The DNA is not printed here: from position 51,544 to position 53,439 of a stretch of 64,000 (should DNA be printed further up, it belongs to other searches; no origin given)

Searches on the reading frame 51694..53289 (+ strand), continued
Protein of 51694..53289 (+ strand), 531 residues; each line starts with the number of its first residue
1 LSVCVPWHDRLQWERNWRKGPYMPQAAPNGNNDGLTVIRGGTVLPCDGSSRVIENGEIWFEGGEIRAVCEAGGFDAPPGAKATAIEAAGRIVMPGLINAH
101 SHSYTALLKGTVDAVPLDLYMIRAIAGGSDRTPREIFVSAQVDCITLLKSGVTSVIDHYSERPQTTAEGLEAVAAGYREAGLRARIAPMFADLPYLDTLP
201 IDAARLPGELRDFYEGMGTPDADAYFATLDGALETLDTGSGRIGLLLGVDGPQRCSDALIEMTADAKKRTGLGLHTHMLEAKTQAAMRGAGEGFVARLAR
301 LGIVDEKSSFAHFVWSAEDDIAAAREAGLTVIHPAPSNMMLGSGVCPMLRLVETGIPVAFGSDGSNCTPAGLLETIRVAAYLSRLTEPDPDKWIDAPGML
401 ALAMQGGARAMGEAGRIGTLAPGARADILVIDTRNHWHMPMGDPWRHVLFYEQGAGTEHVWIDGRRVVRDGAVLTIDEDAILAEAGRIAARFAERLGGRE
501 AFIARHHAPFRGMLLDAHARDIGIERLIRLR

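Call 37: find_encoding_contigs(protein=P0037, flank=10000, max_places=1)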
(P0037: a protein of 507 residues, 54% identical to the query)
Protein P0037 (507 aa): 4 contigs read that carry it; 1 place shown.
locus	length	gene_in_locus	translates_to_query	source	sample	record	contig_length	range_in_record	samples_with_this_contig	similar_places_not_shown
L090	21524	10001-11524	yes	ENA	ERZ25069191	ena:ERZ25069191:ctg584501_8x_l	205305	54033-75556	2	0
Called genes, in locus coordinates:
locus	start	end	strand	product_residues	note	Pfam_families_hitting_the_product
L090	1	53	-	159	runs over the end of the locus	-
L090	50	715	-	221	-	PF00990:GGDEF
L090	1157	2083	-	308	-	PF00480:ROK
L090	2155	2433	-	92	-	-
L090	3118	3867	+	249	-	-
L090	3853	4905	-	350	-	PF00753:Lactamase_B, PF00581:Rhodanese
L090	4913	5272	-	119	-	PF01638:HxlR (weak), PF01022:HTH_5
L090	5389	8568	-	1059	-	PF00873:ACR_tran, PF03176:MMPL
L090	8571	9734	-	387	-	PF25973:BSH_CzcB (faint), PF25989:YknX_C, PF25975:CzcB_C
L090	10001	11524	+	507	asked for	PF07969:Amidohydro_3 (weak), PF01979:Amidohydro_1, PF07969:Amidohydro_3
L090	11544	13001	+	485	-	PF01979:Amidohydro_1, PF07969:Amidohydro_3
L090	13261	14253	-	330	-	-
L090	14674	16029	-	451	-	PF05598:DUF772, PF01609:DDE_Tnp_1, PF13751:DDE_Tnp_1_6 (weak)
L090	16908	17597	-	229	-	PF01609:DDE_Tnp_1, PF13701:DDE_Tnp_1_4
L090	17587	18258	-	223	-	PF13701:DDE_Tnp_1_4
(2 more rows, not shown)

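Call 49: find_encoding_contigs(protein=P0001, flank=3000, max_places=5)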
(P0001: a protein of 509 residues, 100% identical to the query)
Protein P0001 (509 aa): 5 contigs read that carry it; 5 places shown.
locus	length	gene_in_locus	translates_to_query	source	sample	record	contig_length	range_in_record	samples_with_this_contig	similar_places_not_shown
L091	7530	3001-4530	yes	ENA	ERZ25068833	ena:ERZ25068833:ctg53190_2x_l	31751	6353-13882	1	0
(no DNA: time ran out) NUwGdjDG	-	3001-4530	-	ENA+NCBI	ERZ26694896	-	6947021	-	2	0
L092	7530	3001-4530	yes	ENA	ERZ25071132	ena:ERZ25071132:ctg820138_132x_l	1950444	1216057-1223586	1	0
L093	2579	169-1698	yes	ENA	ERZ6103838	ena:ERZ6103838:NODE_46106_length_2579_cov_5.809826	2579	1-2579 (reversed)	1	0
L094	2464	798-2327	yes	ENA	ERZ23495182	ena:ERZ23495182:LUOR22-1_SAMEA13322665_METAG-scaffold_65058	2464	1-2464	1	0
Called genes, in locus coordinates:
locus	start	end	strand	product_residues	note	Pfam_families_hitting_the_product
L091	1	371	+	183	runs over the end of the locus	PF00106:adh_short, PF13561:adh_short_C2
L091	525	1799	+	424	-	PF07969:Amidohydro_3, PF01979:Amidohydro_1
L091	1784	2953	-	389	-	PF04389:Peptidase_M28 (faint), PF01546:Peptidase_M20, PF07687:M20_dimer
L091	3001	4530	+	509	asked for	PF01979:Amidohydro_1, PF07969:Amidohydro_3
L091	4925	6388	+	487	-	PF12390:Se-cys_synth_N, PF03841:SelA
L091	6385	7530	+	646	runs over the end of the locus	PF00009:GTP_EFTU, PF25461:Beta-barrel_SelB, PF09107:WHD_3rd_SelB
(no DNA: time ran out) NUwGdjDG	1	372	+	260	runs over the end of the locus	PF00106:adh_short, PF08659:KR, PF13561:adh_short_C2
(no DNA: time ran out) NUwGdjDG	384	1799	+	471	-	PF01979:Amidohydro_1, PF12890:DHOase, PF07969:Amidohydro_3 (weak)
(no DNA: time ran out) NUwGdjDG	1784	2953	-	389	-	PF04389:Peptidase_M28 (faint), PF01546:Peptidase_M20, PF07687:M20_dimer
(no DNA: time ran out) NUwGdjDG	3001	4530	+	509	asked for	PF01979:Amidohydro_1, PF07969:Amidohydro_3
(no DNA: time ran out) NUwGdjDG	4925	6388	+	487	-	PF12390:Se-cys_synth_N, PF03841:SelA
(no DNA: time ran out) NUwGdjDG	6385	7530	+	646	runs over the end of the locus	PF00009:GTP_EFTU, PF25461:Beta-barrel_SelB, PF09107:WHD_3rd_SelB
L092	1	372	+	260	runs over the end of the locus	PF00106:adh_short, PF08659:KR, PF13561:adh_short_C2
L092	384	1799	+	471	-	PF01979:Amidohydro_1, PF12890:DHOase, PF07969:Amidohydro_3 (weak)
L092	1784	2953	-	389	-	PF04389:Peptidase_M28 (faint), PF01546:Peptidase_M20, PF07687:M20_dimer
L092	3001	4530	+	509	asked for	PF01979:Amidohydro_1, PF07969:Amidohydro_3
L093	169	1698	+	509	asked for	PF01979:Amidohydro_1, PF07969:Amidohydro_3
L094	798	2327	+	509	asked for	PF01979:Amidohydro_1, PF07969:Amidohydro_3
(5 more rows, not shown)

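Call 52: search_solved_structures(query=window:51760-53289:+, max_evalue=1e-10)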
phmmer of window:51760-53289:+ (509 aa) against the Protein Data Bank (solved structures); distinct sequences matched with E-value up to 1e-10: 19.
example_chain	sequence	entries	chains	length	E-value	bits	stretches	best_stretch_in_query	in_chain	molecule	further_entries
4f0r_A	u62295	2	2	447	8.8e-39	136.6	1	217-472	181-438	5-methylthioadenosine/S-adenosylhomocysteine deaminase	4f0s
4gbd_A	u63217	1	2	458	5.5e-38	133.9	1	15-471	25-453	Putative uncharacterized protein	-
4dyk_A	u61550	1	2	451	6.2e-38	133.8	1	22-471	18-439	AMIDOHYDROLASE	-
3lnp_A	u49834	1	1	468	1.6e-37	132.4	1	225-464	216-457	Amidohydrolase family Protein OLEI01672_1_465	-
4dzh_A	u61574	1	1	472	7.3e-32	113.7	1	229-485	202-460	AMIDOHYDROLASE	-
4v1x_A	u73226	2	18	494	1.1e-31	113.2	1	6-451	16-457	ATRAZINE CHLOROHYDROLASE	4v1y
7ww2_A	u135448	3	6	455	1.8e-27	99.3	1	228-471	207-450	8-oxoguanine deaminase | Hydroxydechloroatrazine ethylaminohydrolase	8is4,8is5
3hpa_A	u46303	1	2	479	1.1e-24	90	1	15-467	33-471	AMIDOHYDROLASE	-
3ls9_A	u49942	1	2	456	2.3e-21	79.1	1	223-468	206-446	Triazine hydrolase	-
5hme_A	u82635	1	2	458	2.6e-21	78.9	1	220-468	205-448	Triazine hydrolase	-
3lsb_A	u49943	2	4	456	4.4e-21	78.2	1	224-468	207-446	Triazine hydrolase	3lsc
4l9x_A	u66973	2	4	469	5e-21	78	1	223-468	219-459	Triazine hydrolase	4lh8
5hmd_A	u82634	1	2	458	5.1e-21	78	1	220-468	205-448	Triazine hydrolase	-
5hmf_A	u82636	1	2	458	5.1e-21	78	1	220-468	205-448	Triazine hydrolase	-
1p1m_A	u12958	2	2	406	9.3e-21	77.1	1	61-467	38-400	Hypothetical protein TM0936 | Uncharacterized protein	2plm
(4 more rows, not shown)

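Call 55: find_encoding_contigs(protein=P0034, flank=10000, max_places=1)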
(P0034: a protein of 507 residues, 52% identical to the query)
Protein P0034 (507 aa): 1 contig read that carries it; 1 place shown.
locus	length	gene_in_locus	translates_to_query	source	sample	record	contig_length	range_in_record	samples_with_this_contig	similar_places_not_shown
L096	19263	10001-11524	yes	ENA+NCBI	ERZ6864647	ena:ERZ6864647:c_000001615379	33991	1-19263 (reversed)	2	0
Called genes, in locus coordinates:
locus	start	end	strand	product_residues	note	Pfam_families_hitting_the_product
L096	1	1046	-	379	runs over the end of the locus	PF07883:Cupin_2 (faint)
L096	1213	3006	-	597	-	PF01869:BcrAD_BadFG (faint), PF06277:EutA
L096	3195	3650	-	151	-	-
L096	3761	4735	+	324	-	PF13280:WYL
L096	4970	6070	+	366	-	PF09084:NMT1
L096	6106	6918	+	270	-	PF00005:ABC_tran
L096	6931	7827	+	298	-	PF00528:BPD_transp_1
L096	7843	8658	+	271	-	PF00528:BPD_transp_1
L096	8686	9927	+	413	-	PF01979:Amidohydro_1, PF07969:Amidohydro_3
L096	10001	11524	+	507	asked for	PF01979:Amidohydro_1, PF07969:Amidohydro_3 (weak)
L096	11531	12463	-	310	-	PF00126:HTH_1, PF03466:LysR_substrate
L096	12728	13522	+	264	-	PF00106:adh_short, PF08659:KR, PF13561:adh_short_C2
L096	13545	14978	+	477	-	PF01979:Amidohydro_1, PF12890:DHOase, PF07969:Amidohydro_3 (weak)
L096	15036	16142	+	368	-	PF09663:Amido_AtzD_TrzD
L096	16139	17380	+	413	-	PF01546:Peptidase_M20, PF07687:M20_dimer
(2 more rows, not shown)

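Call 56: find_encoding_contigs(protein=P0064, flank=10000, max_places=1)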
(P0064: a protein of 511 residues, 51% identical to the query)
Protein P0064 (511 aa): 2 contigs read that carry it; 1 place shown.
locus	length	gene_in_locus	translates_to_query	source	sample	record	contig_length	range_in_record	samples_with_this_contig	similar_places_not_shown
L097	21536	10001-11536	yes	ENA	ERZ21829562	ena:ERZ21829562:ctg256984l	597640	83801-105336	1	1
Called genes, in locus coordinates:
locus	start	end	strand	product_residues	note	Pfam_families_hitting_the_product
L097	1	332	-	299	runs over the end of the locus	PF00480:ROK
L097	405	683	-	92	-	-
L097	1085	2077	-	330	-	PF00296:Bac_luciferase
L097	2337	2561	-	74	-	PF13701:DDE_Tnp_1_4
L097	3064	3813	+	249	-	-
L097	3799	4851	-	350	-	PF00753:Lactamase_B, PF00581:Rhodanese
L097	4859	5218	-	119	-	PF01638:HxlR (weak), PF01022:HTH_5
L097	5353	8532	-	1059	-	PF00873:ACR_tran, PF03176:MMPL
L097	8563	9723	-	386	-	PF00364:Biotin_lipoyl (faint), PF25973:BSH_CzcB (faint), PF25967:RND-MFP_C (faint), PF25989:YknX_C, PF25975:CzcB_C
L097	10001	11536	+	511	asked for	PF01979:Amidohydro_1, PF07969:Amidohydro_3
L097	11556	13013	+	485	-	PF01979:Amidohydro_1, PF07969:Amidohydro_3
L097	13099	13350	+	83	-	-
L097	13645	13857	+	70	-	-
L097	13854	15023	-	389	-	PF14294:DUF4372, PF01609:DDE_Tnp_1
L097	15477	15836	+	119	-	PF01527:HTH_Tnp_1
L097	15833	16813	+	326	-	PF13384:HTH_23 (weak), PF13518:HTH_28, PF13565:HTH_32, PF00665:rve, PF13683:rve_3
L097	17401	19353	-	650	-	-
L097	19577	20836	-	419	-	PF06545:AllG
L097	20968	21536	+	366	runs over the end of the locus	PF09663:Amido_AtzD_TrzD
